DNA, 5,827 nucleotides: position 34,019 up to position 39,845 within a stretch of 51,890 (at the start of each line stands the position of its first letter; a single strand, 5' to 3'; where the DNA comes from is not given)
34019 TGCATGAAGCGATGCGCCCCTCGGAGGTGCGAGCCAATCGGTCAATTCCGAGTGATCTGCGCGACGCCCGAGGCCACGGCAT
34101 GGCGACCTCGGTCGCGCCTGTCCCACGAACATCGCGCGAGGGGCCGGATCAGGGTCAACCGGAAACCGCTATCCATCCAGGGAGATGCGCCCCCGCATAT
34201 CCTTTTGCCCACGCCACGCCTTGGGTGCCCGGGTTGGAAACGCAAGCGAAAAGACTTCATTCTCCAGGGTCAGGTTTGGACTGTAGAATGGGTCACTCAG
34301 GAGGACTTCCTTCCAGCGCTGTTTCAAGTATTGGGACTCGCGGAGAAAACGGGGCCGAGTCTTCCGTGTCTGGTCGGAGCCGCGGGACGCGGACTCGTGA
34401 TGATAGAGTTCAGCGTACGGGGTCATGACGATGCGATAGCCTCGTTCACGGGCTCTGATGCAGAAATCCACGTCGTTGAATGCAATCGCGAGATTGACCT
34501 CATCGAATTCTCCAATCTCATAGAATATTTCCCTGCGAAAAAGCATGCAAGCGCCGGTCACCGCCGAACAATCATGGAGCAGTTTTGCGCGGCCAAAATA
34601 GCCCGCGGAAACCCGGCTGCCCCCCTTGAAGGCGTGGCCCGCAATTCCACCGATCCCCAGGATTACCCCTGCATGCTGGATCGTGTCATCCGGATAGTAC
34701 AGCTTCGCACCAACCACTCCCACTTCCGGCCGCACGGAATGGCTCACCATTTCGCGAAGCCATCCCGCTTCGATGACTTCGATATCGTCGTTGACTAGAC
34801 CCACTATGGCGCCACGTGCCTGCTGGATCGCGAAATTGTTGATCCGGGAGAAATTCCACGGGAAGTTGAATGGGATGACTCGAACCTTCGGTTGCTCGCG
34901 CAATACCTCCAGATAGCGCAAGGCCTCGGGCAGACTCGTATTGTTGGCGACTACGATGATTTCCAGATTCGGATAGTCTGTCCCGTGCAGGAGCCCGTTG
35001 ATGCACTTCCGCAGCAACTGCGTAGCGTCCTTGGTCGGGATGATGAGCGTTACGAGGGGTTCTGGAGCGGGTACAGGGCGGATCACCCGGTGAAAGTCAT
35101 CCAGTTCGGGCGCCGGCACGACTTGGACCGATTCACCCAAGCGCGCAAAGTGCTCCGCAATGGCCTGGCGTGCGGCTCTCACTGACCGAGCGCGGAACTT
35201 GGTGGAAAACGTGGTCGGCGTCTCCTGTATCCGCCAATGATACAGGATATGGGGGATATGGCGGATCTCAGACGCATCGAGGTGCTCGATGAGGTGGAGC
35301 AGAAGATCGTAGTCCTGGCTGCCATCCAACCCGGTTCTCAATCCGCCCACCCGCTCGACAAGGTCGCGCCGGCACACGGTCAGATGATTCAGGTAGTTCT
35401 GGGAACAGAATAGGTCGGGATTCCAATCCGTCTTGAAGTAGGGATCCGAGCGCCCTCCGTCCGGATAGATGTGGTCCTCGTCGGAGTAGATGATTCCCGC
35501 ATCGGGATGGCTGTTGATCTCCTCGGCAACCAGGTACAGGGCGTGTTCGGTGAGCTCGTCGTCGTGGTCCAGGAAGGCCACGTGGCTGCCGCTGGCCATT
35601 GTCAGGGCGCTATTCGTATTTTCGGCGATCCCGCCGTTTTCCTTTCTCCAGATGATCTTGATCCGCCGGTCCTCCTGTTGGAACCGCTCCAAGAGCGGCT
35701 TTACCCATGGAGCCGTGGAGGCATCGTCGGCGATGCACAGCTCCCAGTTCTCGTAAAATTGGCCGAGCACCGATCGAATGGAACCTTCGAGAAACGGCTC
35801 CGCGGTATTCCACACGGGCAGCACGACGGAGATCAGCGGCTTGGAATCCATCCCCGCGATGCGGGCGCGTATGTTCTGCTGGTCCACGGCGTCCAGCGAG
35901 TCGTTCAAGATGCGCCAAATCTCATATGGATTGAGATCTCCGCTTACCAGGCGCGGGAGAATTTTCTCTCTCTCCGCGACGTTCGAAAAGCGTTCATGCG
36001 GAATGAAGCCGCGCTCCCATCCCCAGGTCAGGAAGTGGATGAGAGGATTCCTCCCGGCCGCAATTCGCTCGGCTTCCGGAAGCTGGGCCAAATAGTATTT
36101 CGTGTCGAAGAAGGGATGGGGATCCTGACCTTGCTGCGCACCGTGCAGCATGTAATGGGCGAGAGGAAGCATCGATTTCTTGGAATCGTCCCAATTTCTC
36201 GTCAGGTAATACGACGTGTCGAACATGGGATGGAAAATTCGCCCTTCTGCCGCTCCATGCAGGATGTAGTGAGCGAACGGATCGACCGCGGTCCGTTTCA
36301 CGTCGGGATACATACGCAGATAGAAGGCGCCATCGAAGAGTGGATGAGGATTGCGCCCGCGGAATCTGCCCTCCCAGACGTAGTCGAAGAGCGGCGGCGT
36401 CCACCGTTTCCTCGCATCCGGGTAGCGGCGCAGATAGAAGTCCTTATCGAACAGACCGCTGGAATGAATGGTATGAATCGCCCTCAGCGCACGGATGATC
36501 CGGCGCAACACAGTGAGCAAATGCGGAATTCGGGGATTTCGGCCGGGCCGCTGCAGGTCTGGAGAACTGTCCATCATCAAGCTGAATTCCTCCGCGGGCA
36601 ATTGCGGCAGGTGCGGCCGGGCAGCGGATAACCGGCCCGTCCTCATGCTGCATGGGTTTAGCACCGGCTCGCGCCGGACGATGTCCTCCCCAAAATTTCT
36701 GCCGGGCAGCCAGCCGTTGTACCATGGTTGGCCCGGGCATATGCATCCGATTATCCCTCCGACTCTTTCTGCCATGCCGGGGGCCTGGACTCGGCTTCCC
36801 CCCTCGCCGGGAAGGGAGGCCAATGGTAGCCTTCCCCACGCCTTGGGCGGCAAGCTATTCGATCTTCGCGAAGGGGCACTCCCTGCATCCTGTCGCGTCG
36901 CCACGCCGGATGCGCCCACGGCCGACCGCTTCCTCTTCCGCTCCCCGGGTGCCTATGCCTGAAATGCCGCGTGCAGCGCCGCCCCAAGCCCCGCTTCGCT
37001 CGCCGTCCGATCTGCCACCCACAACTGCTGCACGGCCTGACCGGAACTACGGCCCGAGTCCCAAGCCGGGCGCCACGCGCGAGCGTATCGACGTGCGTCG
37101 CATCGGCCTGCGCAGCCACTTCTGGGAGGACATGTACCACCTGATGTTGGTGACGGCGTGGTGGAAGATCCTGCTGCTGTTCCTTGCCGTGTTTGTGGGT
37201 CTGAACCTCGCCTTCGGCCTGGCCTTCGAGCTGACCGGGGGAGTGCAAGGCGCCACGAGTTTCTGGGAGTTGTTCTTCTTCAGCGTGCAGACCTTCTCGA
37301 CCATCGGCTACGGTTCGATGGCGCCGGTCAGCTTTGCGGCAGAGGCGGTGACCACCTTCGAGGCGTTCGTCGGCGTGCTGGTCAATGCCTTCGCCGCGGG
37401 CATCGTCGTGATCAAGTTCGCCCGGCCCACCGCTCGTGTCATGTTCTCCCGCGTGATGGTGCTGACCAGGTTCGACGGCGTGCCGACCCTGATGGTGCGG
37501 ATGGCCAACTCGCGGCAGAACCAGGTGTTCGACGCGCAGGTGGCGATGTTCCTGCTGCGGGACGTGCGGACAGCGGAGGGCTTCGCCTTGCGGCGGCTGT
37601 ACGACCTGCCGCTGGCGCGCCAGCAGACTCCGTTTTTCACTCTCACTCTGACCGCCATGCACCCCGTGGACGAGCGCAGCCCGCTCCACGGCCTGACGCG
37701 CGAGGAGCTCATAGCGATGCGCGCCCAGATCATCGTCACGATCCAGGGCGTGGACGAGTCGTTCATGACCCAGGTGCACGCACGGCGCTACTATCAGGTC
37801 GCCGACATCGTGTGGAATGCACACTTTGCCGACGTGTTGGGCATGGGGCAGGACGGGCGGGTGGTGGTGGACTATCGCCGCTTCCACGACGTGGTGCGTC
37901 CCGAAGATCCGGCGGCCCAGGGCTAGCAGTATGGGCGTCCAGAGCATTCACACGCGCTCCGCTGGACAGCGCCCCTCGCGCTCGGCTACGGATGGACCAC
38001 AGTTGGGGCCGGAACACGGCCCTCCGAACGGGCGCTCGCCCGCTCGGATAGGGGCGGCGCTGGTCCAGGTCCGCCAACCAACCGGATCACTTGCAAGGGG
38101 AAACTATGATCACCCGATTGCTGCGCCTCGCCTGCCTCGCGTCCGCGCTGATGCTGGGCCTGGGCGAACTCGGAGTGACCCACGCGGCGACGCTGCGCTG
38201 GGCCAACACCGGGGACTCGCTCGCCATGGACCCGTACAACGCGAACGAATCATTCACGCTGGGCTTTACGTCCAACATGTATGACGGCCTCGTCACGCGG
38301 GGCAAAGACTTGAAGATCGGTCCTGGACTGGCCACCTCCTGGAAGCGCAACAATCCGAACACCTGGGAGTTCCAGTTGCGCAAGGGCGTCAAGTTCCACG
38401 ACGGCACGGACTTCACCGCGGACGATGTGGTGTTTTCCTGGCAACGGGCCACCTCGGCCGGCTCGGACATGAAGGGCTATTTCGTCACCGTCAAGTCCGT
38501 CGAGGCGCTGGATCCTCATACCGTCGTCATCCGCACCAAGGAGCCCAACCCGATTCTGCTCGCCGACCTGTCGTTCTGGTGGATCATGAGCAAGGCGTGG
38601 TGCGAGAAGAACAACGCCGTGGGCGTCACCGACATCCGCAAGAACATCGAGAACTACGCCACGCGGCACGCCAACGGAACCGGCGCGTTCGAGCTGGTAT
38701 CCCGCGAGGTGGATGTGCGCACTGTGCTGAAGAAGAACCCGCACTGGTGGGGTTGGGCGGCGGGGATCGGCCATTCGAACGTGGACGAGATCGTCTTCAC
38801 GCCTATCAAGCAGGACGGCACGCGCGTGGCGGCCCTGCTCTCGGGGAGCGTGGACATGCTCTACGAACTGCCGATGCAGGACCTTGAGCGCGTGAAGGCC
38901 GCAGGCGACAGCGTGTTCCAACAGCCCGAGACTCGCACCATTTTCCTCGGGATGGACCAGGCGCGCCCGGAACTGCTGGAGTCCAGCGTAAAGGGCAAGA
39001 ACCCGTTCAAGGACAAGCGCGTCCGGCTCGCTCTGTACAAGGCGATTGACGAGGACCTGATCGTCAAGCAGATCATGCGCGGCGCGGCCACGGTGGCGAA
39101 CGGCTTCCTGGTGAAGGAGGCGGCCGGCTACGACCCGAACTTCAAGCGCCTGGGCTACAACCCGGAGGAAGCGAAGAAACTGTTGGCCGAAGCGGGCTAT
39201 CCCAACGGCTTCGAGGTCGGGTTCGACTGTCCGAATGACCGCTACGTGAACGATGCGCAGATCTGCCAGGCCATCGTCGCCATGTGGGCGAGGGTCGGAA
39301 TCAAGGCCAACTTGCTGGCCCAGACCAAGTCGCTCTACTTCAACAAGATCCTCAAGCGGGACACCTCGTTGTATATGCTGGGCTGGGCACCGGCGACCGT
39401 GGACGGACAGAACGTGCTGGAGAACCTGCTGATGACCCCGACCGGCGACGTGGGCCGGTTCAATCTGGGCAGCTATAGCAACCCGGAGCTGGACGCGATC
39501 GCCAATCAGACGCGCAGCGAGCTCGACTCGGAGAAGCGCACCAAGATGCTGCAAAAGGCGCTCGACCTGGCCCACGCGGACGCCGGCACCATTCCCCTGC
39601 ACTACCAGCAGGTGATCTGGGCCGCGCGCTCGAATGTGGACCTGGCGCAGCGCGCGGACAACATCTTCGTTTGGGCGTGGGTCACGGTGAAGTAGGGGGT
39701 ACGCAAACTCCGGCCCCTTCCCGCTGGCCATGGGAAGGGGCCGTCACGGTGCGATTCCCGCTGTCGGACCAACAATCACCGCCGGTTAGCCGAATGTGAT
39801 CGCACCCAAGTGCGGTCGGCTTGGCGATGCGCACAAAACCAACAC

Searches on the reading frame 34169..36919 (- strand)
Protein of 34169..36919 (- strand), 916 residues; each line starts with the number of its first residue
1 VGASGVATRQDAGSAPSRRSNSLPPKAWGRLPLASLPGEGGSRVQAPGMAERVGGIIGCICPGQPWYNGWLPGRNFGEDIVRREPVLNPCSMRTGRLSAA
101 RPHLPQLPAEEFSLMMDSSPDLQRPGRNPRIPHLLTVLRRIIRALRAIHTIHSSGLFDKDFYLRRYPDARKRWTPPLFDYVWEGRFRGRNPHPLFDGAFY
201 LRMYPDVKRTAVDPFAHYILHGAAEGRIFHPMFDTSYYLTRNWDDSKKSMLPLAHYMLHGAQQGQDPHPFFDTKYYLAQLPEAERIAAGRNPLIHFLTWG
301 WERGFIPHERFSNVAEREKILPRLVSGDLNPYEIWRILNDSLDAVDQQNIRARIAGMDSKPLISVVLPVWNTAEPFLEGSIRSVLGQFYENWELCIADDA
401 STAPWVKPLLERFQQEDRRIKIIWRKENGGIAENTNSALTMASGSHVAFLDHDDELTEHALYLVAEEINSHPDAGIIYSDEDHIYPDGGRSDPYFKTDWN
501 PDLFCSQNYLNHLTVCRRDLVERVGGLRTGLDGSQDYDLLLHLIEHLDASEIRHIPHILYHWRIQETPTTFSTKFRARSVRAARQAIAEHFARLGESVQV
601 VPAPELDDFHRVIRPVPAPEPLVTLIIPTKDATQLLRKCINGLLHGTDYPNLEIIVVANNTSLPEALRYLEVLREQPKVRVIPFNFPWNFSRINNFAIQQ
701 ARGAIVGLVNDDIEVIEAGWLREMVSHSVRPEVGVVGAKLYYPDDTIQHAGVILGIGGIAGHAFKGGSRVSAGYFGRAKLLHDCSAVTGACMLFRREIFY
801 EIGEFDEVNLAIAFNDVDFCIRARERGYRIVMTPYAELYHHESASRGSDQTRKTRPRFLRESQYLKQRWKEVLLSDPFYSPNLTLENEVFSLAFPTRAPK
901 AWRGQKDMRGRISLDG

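Call 40: search_protein_families(library=pfam, proteins=[window:34169-36919:-], max_evalue=0.0001)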
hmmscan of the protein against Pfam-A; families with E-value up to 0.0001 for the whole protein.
window:34169-36919:- (916 aa): 5 families
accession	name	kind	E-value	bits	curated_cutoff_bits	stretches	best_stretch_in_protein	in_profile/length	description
PF00535.33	Glycos_transf_2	-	3.9e-42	144.5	23.3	2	364-508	1-151/168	Glycosyl transferase family 2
PF13641.12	Glyco_tranf_2_3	-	2.7e-20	73.8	27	1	623-869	3-227/230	Glycosyltransferase like family 2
PF13632.12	Glyco_trans_2_3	-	3.2e-09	37.3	27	1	779-845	64-127/198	Glycosyl transferase family group 2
PF10111.15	Glyco_tranf_2_2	-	4.5e-07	30.1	27.3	0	364-547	1-203/276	Glycosyltransferase like family 2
PF13506.12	Glyco_transf_21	-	8.4e-06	25.8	21.7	1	698-836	26-150/174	Glycosyl transferase family 21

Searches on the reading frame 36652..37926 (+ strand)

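Call 40: search_protein_families(library=pfam, proteins=[window:36652-37926:+], max_evalue=0.0001)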
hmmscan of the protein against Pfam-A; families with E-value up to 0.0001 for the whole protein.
window:36652-37926:+ (424 aa): 3 families
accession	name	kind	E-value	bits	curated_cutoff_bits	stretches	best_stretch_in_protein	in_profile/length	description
PF17655.7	IRK_C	-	3.7e-24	85.8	22.5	1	263-418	1-160/174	Inward rectifier potassium channel C-terminal domain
PF07885.22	Ion_trans_2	-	4.5e-09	36.5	22.5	1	188-256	9-77/79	Ion channel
PF01007.26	IRK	-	1e-08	35.5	22.7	1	162-259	41-141/141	Inward rectifier potassium channel transmembrane domain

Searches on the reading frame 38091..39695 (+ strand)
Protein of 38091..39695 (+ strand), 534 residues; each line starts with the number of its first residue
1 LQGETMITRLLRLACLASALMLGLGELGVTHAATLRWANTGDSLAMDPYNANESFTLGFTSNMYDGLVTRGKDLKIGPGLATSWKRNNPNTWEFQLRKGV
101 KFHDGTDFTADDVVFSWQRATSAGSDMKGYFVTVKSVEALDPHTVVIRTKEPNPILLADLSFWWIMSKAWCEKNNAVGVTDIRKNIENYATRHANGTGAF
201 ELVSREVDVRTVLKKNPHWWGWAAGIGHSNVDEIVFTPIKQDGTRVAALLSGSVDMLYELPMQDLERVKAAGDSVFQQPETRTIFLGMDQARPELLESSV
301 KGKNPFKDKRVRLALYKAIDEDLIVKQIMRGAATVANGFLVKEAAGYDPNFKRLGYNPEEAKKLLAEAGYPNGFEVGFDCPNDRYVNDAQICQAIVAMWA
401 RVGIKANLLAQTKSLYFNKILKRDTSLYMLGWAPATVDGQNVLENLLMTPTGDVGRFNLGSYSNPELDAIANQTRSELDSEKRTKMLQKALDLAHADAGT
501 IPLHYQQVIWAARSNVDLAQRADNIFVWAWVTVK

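Call 40: search_protein_families(library=pfam, proteins=[window:38091-39695:+], max_evalue=0.0001)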
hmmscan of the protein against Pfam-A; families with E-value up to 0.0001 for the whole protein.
window:38091-39695:+ (534 aa): 1 family
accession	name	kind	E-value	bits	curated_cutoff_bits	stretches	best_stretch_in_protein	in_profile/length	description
PF00496.27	SBP_bac_5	-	1.6e-89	301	32.4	1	75-447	1-361/368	Bacterial extracellular solute-binding proteins, family 5 Middle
